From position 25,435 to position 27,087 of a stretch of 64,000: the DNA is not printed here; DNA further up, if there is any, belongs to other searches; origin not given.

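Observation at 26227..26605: RluD-family pseudouridine synthase with ~125-aa in-frame DEIL/ADKI repeat insertion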

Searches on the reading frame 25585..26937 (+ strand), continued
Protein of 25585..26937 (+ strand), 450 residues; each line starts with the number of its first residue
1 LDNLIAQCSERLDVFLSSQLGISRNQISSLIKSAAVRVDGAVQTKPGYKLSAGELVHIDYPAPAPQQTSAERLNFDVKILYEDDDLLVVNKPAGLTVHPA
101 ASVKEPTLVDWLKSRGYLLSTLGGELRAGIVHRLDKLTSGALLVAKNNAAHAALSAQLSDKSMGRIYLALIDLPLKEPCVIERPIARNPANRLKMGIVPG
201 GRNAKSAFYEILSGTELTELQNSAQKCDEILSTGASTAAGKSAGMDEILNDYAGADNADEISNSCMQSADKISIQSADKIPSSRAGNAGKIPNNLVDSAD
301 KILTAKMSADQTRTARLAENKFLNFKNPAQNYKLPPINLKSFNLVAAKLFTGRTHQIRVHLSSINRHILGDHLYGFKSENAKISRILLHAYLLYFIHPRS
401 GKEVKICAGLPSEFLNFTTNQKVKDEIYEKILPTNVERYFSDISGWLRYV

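Call 27: predict_structure(protein=window:25585-26937:+)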
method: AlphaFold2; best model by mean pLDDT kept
length: 450 residues; sequences in the alignment: 1
mean_pLDDT: 33.6   pTM: 0.19
mean pLDDT of the five models: 33.6, 28.7, 27.5, 26.3, 25.9
residues with pLDDT >= 90: 0; 70-90: 0; 50-70: 0; < 50: 450
segments of 3 or more residues with pLDDT < 50: 1-450
pLDDT, mean of each block of 10 residues (from residue 1): 39 42 42 30 29 28 29 26 31 27 35 36 30 33 41 44 34 27 25 28 29 36 43 39 39 38 36 33 31 34 35 31 29 29 32 30 31 37 45 37 29 33 37 31 31
secondary structure, 60 per line:
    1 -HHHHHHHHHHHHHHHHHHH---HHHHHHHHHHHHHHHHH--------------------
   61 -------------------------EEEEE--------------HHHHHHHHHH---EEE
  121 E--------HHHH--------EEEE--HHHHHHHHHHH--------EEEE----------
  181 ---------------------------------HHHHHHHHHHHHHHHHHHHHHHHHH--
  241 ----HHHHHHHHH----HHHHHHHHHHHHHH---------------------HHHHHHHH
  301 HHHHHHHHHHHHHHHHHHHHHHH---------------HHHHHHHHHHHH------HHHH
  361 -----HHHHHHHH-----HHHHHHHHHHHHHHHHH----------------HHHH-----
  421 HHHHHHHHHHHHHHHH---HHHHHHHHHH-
elements in order: H2-20 H24-40 E86-90 H105-114 E118-121 H130-133 E142-145 H148-158 E167-170 H214-238 H245-253 H258-271 H293-323 H339-350 H357-360 H366-373 H379-395 H412-415 H421-436 H440-449

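Call 30: find_encoding_contigs(protein=P0124, flank=3000, max_places=2)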
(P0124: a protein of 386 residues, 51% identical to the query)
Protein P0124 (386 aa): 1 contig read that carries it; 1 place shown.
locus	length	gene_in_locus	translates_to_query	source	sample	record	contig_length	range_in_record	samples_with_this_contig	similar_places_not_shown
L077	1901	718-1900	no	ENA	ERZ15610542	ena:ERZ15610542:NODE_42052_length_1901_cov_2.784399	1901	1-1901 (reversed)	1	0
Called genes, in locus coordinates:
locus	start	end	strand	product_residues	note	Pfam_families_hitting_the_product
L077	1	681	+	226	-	?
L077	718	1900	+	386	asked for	PF01479:S4, PF00849:PseudoU_synth_2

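Call 42: find_encoding_contigs(protein=P0132, flank=5000, max_places=1)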
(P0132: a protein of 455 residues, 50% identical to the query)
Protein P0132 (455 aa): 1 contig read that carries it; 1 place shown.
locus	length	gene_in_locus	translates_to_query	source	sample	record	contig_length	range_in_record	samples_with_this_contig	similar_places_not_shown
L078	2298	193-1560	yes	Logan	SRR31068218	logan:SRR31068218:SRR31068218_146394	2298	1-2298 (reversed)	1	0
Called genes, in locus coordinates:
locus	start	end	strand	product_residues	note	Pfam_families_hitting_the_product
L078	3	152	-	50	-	?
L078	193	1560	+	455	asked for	PF00849:PseudoU_synth_2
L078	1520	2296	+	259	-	?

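Call 43: find_encoding_contigs(protein=P0130, flank=5000, max_places=1)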
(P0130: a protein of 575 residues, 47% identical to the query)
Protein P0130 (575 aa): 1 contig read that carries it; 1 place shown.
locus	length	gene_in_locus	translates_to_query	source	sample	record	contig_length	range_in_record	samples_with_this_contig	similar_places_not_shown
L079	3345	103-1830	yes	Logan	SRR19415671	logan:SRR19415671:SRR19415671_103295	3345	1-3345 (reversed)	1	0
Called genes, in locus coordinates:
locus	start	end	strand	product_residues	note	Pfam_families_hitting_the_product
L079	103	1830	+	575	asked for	PF01479:S4 (weak), PF00849:PseudoU_synth_2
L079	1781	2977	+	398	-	PF00041:fn3 (faint)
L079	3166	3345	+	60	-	?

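Call 51: predict_structure(alignment_id=A1)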
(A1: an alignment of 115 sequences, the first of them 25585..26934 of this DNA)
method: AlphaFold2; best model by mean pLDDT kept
length: 450 residues; sequences in the alignment: 115
mean_pLDDT: 82.4   pTM: 0.75
mean pLDDT of the five models: 82.4, 81.6, 81.2, 81.1, 80.4
residues with pLDDT >= 90: 300; 70-90: 39; 50-70: 32; < 50: 79
segments of 3 or more residues with pLDDT < 50: 249-326
pLDDT, mean of each block of 10 residues (from residue 1): 93 97 90 95 98 97 71 92 98 96 93 96 93 96 98 97 97 96 98 96 98 94 92 75 52 44 39 36 35 37 38 42 46 66 95 96 96 81 88 98 98 88 94 97 96
secondary structure, 60 per line:
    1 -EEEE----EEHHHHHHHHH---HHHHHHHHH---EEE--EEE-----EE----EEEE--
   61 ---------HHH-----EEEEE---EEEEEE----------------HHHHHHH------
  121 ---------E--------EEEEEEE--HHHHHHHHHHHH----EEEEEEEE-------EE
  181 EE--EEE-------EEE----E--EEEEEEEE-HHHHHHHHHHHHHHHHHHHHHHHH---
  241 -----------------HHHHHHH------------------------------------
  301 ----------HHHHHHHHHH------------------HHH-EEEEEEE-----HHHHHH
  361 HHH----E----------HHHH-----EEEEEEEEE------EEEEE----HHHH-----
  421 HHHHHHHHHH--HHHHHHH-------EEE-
elements in order: E2-5 H12-20 H24-32 E36-38 E41-43 E55-58 E78-82 E86-91 H108-114 E139-145 H148-159 E164-171 E179-182 E185-187 E195-197 E205-212 H214-237 H258-264 H311-320 E343-349 H355-363 H379-382 E388-396 E403-407 H412-415 H421-430 H433-439 E447-449

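Call 53: fold_search(model_id=the predicted structure, library=pdb)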
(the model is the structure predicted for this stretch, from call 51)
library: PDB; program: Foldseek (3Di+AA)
matches with E <= 10: 297; with E <= 0.001: 26
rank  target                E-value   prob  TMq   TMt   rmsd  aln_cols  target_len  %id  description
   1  2ist                  5.0e-26  1.00  0.49  0.65   9.7       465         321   22  crystal structure of RluD from E. coli (released 2006-10-31)
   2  7bl5_7                5.5e-22  1.00  0.45  0.63  10.4       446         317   22  pre-50S-ObgE particle (released 2021-05-12)
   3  11wx_A                4.8e-19  1.00  0.45  0.79   7.5       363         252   26  Crystal Structure of ribosomal large subunit pseudouridine synthase D from Neisseria gonorrhoea (released 2026-03-25)
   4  11wx_B                5.7e-19  1.00  0.45  0.81   5.9       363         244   26  Crystal Structure of ribosomal large subunit pseudouridine synthase D from Neisseria gonorrhoea (released 2026-03-25)
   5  11wx_C                2.4e-18  1.00  0.45  0.81   7.5       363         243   26  Crystal Structure of ribosomal large subunit pseudouridine synthase D from Neisseria gonorrhoea (released 2026-03-25)
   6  1qyu                  2.7e-18  1.00  0.45  0.79   5.7       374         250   21  Structure of the catalytic domain of 23S rRNA pseudouridine synthase RluD (released 2003-12-09)
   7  1prz                  1.1e-17  1.00  0.44  0.78   9.2       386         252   21  Crystal structure of pseudouridine synthase RluD catalytic module (released 2003-11-04)
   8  2i82_D                2.8e-16  1.00  0.42  0.85   7.1       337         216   20  Crystal structure of pseudouridine synthase RluA: indirect sequence readout through protein-induced RNA structure (released 2006-11-21)
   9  2i82_B                4.7e-16  1.00  0.41  0.85   7.1       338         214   20  Crystal structure of pseudouridine synthase RluA: indirect sequence readout through protein-induced RNA structure (released 2006-11-21)
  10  2i82_A                7.9e-16  1.00  0.42  0.84   7.1       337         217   19  Crystal structure of pseudouridine synthase RluA: indirect sequence readout through protein-induced RNA structure (released 2006-11-21)
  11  2i82_C                1.7e-15  1.00  0.41  0.84   6.6       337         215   19  Crystal structure of pseudouridine synthase RluA: indirect sequence readout through protein-induced RNA structure (released 2006-11-21)
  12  1xpi_B                2.1e-15  1.00  0.42  0.80   8.1       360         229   20  Crystal structure of the catalytic domain of E. coli pseudouridine synthase RluC (released 2005-10-04)
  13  1xpi_A                6.3e-15  1.00  0.42  0.80   5.8       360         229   20  Crystal structure of the catalytic domain of E. coli pseudouridine synthase RluC (released 2005-10-04)
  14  1v9k_A                2.5e-14  1.00  0.42  0.80   5.2       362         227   20  The crystal structure of the catalytic domain of pseudouridine synthase RluC from Escherichia coli (released 2004-05-18)
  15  7aoi_XP               4.7e-13  1.00  0.40  0.48  10.1       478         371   14  Trypanosoma brucei mitochondrial ribosome large subunit assembly intermediate (released 2020-12-02)
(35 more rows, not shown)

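Call 55: list_cluster_members(proteins=[P0122, P0123, P0124, P0125, P0127, P0130, P0131, P0132, P0133, P0135])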
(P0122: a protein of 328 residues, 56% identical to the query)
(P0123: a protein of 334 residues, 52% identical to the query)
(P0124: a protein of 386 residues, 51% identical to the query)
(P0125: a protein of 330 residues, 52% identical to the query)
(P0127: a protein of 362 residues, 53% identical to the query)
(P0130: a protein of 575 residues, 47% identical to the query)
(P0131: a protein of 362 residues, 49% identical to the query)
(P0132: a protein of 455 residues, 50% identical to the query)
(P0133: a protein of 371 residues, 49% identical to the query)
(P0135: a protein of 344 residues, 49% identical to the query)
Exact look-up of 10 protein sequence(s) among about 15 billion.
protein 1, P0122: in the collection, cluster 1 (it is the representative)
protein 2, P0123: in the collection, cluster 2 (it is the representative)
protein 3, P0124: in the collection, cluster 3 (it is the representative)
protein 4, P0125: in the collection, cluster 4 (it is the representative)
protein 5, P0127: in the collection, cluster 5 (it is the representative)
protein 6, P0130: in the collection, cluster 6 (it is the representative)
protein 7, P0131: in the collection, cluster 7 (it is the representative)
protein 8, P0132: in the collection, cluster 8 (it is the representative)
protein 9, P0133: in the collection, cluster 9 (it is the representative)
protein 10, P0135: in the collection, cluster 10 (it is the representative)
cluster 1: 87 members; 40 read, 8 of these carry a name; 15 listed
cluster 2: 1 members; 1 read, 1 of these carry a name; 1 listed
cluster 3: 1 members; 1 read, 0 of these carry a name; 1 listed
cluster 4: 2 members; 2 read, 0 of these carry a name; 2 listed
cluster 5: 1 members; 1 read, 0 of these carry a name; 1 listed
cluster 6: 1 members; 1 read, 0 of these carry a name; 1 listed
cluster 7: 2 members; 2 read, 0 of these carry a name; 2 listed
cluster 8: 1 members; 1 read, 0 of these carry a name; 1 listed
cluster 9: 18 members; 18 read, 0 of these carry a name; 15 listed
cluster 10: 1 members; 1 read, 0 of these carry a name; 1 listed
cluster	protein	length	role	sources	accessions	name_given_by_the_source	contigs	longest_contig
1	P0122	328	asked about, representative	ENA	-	-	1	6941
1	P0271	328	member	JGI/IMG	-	23S rRNA pseudouridine1911/1915/1917 synthase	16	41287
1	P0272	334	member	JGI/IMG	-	23S rRNA pseudouridine1911/1915/1917 synthase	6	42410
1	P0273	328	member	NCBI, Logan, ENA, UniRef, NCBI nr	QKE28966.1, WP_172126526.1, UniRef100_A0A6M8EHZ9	23S rRNA pseudouridine synthase [Arcobacter acticola] | Pseudouridine synthase n=1 Tax=Arcobacter acticola TaxID=1849015 RepID=A0A6M8EHZ9_9BACT | RluA family pseudouridine synthase [Arcobacter acticola]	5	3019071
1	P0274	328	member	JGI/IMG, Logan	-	23S rRNA pseudouridine1911/1915/1917 synthase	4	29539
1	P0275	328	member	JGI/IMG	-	23S rRNA pseudouridine1911/1915/1917 synthase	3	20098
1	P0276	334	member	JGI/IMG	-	23S rRNA pseudouridine1911/1915/1917 synthase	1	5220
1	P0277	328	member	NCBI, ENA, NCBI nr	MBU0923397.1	RluA family pseudouridine synthase [bacterium]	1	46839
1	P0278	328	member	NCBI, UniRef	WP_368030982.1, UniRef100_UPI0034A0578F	RluA family pseudouridine synthase [Arcobacter sp. s6] | RluA family pseudouridine synthase n=1 Tax=Arcobacter sp. s6 TaxID=3230363 ...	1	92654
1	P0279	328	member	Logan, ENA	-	-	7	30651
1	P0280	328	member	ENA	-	-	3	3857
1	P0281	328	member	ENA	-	-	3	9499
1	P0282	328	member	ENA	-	-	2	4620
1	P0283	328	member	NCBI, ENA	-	-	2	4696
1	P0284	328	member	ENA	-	-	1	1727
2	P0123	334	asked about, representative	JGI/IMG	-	23S rRNA pseudouridine1911/1915/1917 synthase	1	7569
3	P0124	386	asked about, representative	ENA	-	-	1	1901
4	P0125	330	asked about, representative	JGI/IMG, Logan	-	-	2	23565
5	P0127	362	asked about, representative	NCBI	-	-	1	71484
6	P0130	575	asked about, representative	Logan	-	-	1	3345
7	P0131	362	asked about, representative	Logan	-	-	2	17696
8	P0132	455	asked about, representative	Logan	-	-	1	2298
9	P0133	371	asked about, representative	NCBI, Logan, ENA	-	-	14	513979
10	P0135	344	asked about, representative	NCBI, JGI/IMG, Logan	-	-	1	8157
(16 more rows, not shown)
